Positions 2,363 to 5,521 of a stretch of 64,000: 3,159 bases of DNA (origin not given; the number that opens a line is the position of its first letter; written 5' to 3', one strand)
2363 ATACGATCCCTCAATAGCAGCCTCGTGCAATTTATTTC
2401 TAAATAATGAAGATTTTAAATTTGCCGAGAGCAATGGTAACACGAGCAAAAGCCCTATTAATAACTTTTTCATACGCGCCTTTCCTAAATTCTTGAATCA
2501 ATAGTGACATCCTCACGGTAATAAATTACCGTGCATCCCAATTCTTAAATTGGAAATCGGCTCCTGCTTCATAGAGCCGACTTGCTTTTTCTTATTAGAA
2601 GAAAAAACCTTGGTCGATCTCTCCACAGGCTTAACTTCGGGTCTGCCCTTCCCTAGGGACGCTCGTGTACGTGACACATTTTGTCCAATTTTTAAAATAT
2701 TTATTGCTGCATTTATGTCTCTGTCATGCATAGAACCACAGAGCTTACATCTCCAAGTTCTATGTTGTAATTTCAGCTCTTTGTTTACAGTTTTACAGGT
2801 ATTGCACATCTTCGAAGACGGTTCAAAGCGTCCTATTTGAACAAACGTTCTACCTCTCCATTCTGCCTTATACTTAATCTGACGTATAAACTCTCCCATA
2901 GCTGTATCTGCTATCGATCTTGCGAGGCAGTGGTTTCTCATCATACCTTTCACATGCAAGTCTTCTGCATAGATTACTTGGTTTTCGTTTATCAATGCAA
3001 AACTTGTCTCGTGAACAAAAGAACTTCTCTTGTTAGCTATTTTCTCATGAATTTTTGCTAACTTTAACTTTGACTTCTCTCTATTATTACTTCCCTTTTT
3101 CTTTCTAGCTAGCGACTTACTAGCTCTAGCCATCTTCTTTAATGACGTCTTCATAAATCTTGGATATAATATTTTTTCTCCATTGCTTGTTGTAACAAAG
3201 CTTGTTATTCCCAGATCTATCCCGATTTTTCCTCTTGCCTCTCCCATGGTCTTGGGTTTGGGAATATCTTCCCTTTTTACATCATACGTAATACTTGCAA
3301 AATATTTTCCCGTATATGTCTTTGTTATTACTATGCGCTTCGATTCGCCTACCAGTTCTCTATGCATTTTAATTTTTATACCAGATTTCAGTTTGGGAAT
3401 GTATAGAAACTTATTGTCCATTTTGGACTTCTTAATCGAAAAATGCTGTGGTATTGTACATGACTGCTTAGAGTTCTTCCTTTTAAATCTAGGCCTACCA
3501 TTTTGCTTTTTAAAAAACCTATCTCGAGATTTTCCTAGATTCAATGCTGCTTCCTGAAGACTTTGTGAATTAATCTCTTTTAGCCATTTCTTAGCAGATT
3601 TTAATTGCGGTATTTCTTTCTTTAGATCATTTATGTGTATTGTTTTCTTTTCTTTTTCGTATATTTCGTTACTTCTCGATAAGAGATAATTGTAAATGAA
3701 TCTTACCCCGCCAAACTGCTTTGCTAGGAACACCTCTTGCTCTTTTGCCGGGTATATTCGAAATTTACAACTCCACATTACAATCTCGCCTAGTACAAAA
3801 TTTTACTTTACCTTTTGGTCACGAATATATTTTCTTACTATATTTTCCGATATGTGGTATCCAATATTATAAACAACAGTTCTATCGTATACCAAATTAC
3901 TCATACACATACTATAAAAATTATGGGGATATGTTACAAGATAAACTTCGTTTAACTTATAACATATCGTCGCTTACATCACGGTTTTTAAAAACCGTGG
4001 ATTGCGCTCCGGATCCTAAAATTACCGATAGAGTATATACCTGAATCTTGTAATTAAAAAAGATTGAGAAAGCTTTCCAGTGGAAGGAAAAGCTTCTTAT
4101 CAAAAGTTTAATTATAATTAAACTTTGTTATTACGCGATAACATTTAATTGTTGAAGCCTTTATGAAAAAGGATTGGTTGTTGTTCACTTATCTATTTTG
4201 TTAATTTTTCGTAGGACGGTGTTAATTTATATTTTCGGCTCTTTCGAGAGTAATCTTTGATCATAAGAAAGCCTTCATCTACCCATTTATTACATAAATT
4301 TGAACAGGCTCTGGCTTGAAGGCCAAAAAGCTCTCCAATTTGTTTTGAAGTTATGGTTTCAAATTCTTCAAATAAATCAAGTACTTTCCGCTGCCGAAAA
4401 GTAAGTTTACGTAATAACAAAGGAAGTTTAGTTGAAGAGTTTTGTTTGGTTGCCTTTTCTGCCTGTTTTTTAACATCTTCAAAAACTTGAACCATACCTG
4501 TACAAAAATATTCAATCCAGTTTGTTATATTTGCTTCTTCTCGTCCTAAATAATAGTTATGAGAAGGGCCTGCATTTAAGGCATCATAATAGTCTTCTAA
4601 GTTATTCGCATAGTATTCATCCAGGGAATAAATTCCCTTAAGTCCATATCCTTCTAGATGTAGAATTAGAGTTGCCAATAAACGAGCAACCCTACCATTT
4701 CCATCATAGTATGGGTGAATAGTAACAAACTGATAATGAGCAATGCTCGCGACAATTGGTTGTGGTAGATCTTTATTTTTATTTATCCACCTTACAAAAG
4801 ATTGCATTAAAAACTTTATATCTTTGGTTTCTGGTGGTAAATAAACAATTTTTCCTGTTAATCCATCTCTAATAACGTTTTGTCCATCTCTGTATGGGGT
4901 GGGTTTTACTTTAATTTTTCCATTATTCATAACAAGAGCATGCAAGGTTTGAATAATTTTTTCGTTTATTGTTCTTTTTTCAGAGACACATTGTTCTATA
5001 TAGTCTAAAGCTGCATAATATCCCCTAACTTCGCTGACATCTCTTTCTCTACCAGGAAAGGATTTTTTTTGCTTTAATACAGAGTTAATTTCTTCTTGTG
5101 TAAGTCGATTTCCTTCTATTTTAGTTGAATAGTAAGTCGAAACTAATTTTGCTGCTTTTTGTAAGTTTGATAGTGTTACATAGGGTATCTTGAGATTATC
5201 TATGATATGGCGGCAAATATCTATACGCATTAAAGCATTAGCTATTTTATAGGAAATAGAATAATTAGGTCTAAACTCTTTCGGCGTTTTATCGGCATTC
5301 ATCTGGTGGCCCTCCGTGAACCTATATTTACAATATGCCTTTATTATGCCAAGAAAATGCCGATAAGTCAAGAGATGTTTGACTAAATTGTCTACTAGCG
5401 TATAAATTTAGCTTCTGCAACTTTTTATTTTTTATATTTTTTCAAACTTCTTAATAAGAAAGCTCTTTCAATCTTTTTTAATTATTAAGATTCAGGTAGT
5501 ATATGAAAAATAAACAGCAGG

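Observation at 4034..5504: fic gene carried in a 1.47-kb unit bounded by ~42-bp inverted repeats, adjacent to the IS left end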

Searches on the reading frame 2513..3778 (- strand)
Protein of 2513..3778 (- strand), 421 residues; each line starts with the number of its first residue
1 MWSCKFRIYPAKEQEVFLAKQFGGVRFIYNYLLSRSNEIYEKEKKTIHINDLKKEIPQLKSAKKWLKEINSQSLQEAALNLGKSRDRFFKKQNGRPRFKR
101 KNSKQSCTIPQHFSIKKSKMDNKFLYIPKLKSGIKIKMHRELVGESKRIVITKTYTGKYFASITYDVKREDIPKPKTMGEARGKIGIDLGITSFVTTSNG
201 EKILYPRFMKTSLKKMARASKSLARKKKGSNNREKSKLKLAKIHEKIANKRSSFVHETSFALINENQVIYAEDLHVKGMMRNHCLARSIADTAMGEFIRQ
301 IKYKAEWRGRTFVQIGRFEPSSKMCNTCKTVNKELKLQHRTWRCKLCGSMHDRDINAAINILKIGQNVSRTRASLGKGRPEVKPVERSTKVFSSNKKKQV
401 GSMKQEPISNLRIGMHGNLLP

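Call 8: search_protein_families(library=pfam, proteins=[window:2513-3778:-])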
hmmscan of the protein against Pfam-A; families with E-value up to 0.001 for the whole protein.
window:2513-3778:- (421 aa): 3 families
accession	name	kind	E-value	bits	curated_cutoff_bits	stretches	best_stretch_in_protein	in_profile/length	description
PF01385.25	OrfB_IS605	-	2.5e-25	89.5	30.5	1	176-282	10-119/120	Probable transposase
PF07282.18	Cas12f1-like_TNB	-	5.7e-21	74.9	26.3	1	295-361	2-60/60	Cas12f1-like, TNB domain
PF12323.14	HTH_OrfB_IS605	-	1.2e-13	50.8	21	1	5-45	7-47/47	Helix-turn-helix domain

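Call 15: find_encoding_contigs(protein=window:2513-3778:-, flank=3000, max_places=10)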
Protein window:2513-3778:- (421 aa): 1 contig read that carries it; 1 place shown.
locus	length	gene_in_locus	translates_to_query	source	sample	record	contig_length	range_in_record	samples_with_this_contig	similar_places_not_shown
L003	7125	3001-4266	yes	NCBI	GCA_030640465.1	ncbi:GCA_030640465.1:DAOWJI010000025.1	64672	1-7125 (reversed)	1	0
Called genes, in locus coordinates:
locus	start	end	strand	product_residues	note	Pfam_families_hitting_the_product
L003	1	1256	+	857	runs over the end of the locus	PF01624:MutS_I, PF05188:MutS_II (faint), PF05192:MutS_III, PF05190:MutS_IV, PF00488:MutS_V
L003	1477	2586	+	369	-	PF02661:Fic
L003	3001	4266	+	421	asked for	PF12323:HTH_OrfB_IS605, PF01385:OrfB_IS605, PF07282:Cas12f1-like_TNB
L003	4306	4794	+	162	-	PF13606:Ank_3 (faint), PF12796:Ank_2, PF13857:Ank_5 (faint), PF00023:Ank (weak), PF13637:Ank_4, PF00023:Ank (weak)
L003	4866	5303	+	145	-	PF12796:Ank_2, PF13637:Ank_4, PF13857:Ank_5, PF00023:Ank, PF13606:Ank_3, PF13637:Ank_4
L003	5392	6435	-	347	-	PF00561:Abhydrolase_1, PF12697:Abhydrolase_6, PF12146:Hydrolase_4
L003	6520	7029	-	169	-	PF01725:Ham1p_like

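Call 44: search_protein_families(library=ncbifam, proteins=[window:2513-3778:-])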
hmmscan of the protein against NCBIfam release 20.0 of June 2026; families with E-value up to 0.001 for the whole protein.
window:2513-3778:- (421 aa): 5 families
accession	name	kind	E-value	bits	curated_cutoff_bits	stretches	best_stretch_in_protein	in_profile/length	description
NF038281.1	IS200_TnpB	exception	4.5e-111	371.5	425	1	3-365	3-359/360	IS200/IS605 family element RNA-guided endonuclease TnpB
NF040570.1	guided_TnpB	subfamily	1.9e-95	320.4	100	1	5-363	2-388/389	RNA-guided endonuclease TnpB family protein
NF038280.1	IS607_TnpB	exception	5.7e-52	177.1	350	1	3-377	5-404/431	IS607 family element RNA-guided endonuclease TnpB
NF038192.1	V_cas_c2c8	exception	2.1e-28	99.7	350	2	41-281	121-384/457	type V CRISPR-associated protein C2c8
TIGR01766.2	TIGR01766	domain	5.8e-06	26.7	32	1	249-313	3-74/82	IS200/IS605 family accessory protein TnpB-related protein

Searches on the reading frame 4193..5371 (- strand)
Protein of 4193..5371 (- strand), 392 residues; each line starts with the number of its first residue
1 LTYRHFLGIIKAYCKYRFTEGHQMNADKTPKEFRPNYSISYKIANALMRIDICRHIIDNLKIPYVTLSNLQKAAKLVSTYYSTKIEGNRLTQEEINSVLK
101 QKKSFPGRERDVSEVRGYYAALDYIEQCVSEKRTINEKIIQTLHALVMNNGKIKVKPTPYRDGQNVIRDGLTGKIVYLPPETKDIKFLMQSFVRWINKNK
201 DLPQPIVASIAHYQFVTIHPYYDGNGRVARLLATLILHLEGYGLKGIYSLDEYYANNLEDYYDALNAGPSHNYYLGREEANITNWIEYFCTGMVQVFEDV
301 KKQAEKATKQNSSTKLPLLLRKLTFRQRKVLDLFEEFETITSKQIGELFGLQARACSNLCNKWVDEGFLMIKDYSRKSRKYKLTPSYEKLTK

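Call 8: search_protein_families(library=pfam, proteins=[window:4193-5371:-])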
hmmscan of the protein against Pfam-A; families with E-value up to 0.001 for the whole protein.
window:4193-5371:- (392 aa): 2 families
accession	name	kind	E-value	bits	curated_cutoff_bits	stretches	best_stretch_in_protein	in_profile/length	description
PF02661.23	Fic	-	1.1e-17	65.1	24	1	135-237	2-93/93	Fic/DOC family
PF13784.11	Fic_N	-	0.00032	21.1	26.7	0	82-124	39-79/82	Fic/DOC family N-terminal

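Call 10: find_encoding_contigs(protein=window:4193-5302:-, flank=10000, max_places=10)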
Protein window:4193-5302:- (369 aa): 4 contigs read that carry it; 2 places shown.
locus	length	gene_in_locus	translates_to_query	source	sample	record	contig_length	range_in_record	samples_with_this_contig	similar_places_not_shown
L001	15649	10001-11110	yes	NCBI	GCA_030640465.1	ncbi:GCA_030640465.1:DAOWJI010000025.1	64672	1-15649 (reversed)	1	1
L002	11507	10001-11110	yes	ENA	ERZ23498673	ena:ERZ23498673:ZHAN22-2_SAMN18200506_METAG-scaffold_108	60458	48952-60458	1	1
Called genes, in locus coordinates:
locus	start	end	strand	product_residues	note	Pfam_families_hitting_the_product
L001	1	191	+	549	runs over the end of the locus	-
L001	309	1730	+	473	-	-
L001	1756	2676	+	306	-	-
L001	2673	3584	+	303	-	-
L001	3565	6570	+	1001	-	-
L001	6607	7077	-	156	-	-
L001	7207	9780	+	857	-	PF01624:MutS_I, PF05188:MutS_II (faint), PF05192:MutS_III, PF05190:MutS_IV, PF00488:MutS_V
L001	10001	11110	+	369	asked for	PF02661:Fic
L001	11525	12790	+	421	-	PF12323:HTH_OrfB_IS605, PF01385:OrfB_IS605, PF07282:Cas12f1-like_TNB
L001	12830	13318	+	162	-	PF13606:Ank_3 (faint), PF12796:Ank_2, PF13857:Ank_5 (faint), PF00023:Ank (weak), PF13637:Ank_4, PF00023:Ank (weak)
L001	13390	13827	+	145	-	PF12796:Ank_2, PF13637:Ank_4, PF13857:Ank_5, PF00023:Ank, PF13606:Ank_3, PF13637:Ank_4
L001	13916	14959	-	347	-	PF00561:Abhydrolase_1, PF12697:Abhydrolase_6, PF12146:Hydrolase_4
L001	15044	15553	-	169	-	PF01725:Ham1p_like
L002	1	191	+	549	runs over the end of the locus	-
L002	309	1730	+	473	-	-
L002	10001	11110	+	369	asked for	PF02661:Fic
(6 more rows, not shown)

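Call 14: find_homologous_proteins(query=window:4193-5302:-)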
Query window:4193-5302:- (369 aa): 5730 proteins with E <= 0.001 among 7733 candidates; the best 120 are listed.
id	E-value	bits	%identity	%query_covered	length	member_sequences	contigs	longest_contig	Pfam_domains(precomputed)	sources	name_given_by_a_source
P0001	4.9e-247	837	100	100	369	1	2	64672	PF02661.24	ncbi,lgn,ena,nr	ncbi:Fic family protein [Candidatus Babeliales bacterium]|nr:Fic family protein [Candidatus Babelial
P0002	3.7e-148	512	62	98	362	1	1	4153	PF02661.24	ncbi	-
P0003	3.4e-141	489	60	97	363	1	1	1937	PF02661.24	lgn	-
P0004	2.2e-139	483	59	98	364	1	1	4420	PF02661.24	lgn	-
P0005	7.9e-138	478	59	98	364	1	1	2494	PF02661.24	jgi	jgi:Fic family protein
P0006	2.1e-136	473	57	98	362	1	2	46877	PF02661.24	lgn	-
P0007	3.1e-136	472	59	98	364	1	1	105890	PF02661.24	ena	-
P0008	3.4e-136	472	60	98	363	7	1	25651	PF02661.24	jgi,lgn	jgi:Fic family protein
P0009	4.0e-136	472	60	98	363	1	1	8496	PF02661.24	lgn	-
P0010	1.8e-135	470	60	98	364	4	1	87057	PF02661.24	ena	-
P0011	4.3e-135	469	58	98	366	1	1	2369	PF02661.24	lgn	-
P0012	1.8e-134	467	58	98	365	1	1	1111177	PF02661.24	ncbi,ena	-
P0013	2.2e-134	466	58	98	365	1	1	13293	PF02661.24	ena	-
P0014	3.1e-134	466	58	97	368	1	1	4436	PF02661.24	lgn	-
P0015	3.6e-134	466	56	98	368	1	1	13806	PF02661.24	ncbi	-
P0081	7.0e-131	455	57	98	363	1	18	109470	PF02661.24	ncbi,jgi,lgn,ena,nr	ncbi:MAG: Fic family protein [Waddliaceae bacterium]|jgi:Fic family protein|nr:Fic family protein [W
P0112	5.4e-130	452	55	97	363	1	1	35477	PF02661.24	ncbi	ncbi:Fic family protein [Candidatus Dependentiae bacterium]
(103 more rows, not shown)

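Call 34: search_solved_structures(query=window:4193-5302:-, max_evalue=0.00001)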
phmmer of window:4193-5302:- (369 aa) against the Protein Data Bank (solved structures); distinct sequences matched with E-value up to 0.00001: 27.
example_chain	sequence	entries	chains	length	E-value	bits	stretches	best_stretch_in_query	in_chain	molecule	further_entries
6i7j_A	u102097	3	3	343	2.3e-21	79.7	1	56-221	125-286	Adenosine monophosphate-protein transferase FICD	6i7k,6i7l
6i7g_A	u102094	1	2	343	3.6e-21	79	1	56-221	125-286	Adenosine monophosphate-protein transferase FICD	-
4u04_A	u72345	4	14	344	3.6e-21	79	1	56-221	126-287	Adenosine monophosphate-protein transferase FICD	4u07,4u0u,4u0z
6i7i_A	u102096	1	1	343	8.6e-21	77.8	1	56-221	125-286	Adenosine monophosphate-protein transferase FICD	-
6i7h_A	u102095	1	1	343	8.6e-21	77.8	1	56-221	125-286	Adenosine monophosphate-protein transferase FICD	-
6zmd_B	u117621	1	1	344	2.9e-20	76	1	56-220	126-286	Protein adenylyltransferase FICD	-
9yz5_A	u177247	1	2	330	3e-20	76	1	56-221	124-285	Protein adenylyltransferase FICD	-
4u0s_A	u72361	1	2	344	3.4e-20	75.8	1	56-221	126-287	Adenosine monophosphate-protein transferase FICD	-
7b7z_A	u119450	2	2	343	5.5e-20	75.1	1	56-221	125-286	Protein adenylyltransferase FICD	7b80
4rgl_A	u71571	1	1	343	5.5e-17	65.3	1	7-245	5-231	Filamentation induced by cAMP protein Fic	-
3cuc_A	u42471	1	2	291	7.7e-17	64.8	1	51-235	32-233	Protein of unknown function with a Fic domain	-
7xux_A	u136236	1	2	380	1.2e-15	60.9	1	15-282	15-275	Fido domain-containing protein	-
5jj6_A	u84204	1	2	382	4.1e-15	59.1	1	44-264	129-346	Adenosine monophosphate-protein transferase FICD homolog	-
8uqu_A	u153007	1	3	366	1.1e-14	57.7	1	44-280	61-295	Fido domain-containing protein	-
5jj7_A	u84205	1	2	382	3.8e-14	55.9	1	44-264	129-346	Adenosine monophosphate-protein transferase FICD homolog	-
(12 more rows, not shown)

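Call 35: find_encoding_contigs(protein=P0002, flank=3000, max_places=3)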
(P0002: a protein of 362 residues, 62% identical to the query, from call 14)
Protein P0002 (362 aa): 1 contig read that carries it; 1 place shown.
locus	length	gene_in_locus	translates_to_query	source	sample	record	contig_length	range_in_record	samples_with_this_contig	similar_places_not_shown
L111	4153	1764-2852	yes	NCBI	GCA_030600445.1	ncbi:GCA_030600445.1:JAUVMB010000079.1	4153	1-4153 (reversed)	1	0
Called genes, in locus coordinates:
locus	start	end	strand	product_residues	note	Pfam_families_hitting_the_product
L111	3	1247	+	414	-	?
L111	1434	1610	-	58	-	-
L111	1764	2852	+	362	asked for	PF02661:Fic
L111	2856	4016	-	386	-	-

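Call 36: find_encoding_contigs(protein=P0112, flank=4000, max_places=3)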
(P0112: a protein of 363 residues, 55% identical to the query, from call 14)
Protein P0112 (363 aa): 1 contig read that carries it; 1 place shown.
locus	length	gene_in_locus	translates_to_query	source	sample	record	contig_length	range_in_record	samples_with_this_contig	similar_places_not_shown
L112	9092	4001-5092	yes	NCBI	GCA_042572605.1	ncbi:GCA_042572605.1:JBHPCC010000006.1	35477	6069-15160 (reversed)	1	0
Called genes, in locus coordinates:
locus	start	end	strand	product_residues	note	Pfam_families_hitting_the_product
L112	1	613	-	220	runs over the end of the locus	PF00923:TAL_FSA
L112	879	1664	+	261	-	-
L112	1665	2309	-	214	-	PF13298:LigD_N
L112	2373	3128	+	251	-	PF02661:Fic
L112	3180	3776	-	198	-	PF12706:Lactamase_B_2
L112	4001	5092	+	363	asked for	PF02661:Fic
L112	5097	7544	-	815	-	PF00133:tRNA-synt_1, PF01406:tRNA-synt_1e (faint), PF09334:tRNA-synt_1g, PF13603:tRNA-synt_1_2, PF00133:tRNA-synt_1, PF09334:tRNA-synt_1g (weak), PF08264:Anticodon_1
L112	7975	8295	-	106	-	PF22600:MTPAP-like_central (weak), PF01909:NTP_transf_2, PF18765:Polbeta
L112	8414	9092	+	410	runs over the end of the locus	PF00464:SHMT, PF00155:Aminotran_1_2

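Call 44: search_protein_families(library=ncbifam, proteins=[window:4193-5302:-])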
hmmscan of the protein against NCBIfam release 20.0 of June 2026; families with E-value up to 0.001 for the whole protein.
window:4193-5302:- (369 aa): 3 families
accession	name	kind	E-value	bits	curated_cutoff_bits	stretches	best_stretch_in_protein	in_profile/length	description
NF046030.1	ProtAdlyltaseSoFic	equivalog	5.2e-19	68.4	550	1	100-273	96-262/361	protein adenylyltransferase Fic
TIGR02613.1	mob_myst_B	hypoth_equivalog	1.6e-07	31.4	124.4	1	161-219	89-146/186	mobile mystery protein B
TIGR02937.1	sigma70-ECF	superfamily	0.00088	18.9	42.9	0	111-337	77-154/165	sigma-70 family RNA polymerase sigma factor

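Call 57: find_encoding_contigs(protein=P0007, flank=2500, max_places=2)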
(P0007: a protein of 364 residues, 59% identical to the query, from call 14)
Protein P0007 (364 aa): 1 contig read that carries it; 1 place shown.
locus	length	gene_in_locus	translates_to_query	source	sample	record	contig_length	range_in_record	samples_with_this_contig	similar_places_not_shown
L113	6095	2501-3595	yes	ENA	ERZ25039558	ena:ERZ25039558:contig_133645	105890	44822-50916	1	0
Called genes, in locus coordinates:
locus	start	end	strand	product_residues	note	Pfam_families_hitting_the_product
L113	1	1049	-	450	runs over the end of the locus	-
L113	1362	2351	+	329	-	PF02265:S1-P1_nuclease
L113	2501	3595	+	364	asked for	PF02661:Fic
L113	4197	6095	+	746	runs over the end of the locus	-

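Call 58: find_encoding_contigs(protein=P0081, flank=2500, max_places=4)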
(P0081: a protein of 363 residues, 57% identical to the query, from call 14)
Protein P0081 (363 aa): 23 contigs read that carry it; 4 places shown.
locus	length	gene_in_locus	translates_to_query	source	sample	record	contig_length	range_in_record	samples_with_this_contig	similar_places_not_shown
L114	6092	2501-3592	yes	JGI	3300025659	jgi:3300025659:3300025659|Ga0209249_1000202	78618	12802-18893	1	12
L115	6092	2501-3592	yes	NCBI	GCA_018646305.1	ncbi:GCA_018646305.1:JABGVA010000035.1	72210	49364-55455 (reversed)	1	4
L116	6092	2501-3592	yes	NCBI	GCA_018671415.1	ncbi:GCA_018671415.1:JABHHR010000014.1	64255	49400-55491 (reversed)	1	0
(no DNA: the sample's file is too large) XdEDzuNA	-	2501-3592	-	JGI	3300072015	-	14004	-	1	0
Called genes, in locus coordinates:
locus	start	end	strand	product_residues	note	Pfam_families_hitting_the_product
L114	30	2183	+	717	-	PF23139:OB_YrrC, PF14520:HHH_5, PF14490:HHH_RecD2, PF05970:PIF1 (weak), PF13245:AAA_19, PF13604:AAA_30, PF18335:SH3_13, PF13538:UvrD_C_2, +4 more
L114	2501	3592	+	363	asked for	PF02661:Fic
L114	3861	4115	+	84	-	-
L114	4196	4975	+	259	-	PF12146:Hydrolase_4 (faint), PF00561:Abhydrolase_1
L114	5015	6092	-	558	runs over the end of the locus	PF00133:tRNA-synt_1, PF09334:tRNA-synt_1g, PF08264:Anticodon_1, PF19303:Anticodon_3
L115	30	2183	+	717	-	PF23139:OB_YrrC, PF14520:HHH_5, PF14490:HHH_RecD2, PF05970:PIF1 (weak), PF13245:AAA_19, PF13604:AAA_30, PF18335:SH3_13, PF13538:UvrD_C_2, +4 more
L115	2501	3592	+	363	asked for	PF02661:Fic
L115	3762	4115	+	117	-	-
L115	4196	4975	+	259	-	PF12146:Hydrolase_4 (faint), PF00561:Abhydrolase_1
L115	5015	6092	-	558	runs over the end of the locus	PF00133:tRNA-synt_1, PF09334:tRNA-synt_1g, PF08264:Anticodon_1, PF19303:Anticodon_3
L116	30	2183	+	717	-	PF23139:OB_YrrC, PF14520:HHH_5, PF14490:HHH_RecD2, PF05970:PIF1 (weak), PF13245:AAA_19, PF13604:AAA_30, PF18335:SH3_13, PF13538:UvrD_C_2, +4 more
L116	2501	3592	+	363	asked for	PF02661:Fic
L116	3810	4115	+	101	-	-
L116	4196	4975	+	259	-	PF12146:Hydrolase_4 (faint), PF00561:Abhydrolase_1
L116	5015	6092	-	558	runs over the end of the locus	PF00133:tRNA-synt_1, PF09334:tRNA-synt_1g, PF08264:Anticodon_1, PF19303:Anticodon_3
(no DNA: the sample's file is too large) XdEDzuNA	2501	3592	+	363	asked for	PF02661:Fic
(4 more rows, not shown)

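Call 59: find_encoding_contigs(protein=P0006, flank=2500, max_places=2)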
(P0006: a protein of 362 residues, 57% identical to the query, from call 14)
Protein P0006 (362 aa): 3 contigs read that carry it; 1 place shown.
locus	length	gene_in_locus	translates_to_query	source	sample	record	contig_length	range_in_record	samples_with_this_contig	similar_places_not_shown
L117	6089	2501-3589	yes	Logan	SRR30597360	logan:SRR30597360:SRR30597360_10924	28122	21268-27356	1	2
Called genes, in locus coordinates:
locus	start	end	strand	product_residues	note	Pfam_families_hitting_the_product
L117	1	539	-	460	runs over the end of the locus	PF03237:Terminase_6N, PF17289:Terminase_6C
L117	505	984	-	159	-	-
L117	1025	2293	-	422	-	PF02195:ParB_N, PF03602:Cons_hypoth95 (faint), PF01555:N6_N4_Mtase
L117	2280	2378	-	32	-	-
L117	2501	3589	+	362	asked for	PF02661:Fic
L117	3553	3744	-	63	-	PF21841:DUF6900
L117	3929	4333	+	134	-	-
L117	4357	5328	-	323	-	PF06067:DUF932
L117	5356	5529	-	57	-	-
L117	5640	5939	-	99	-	-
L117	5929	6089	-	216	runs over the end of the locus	-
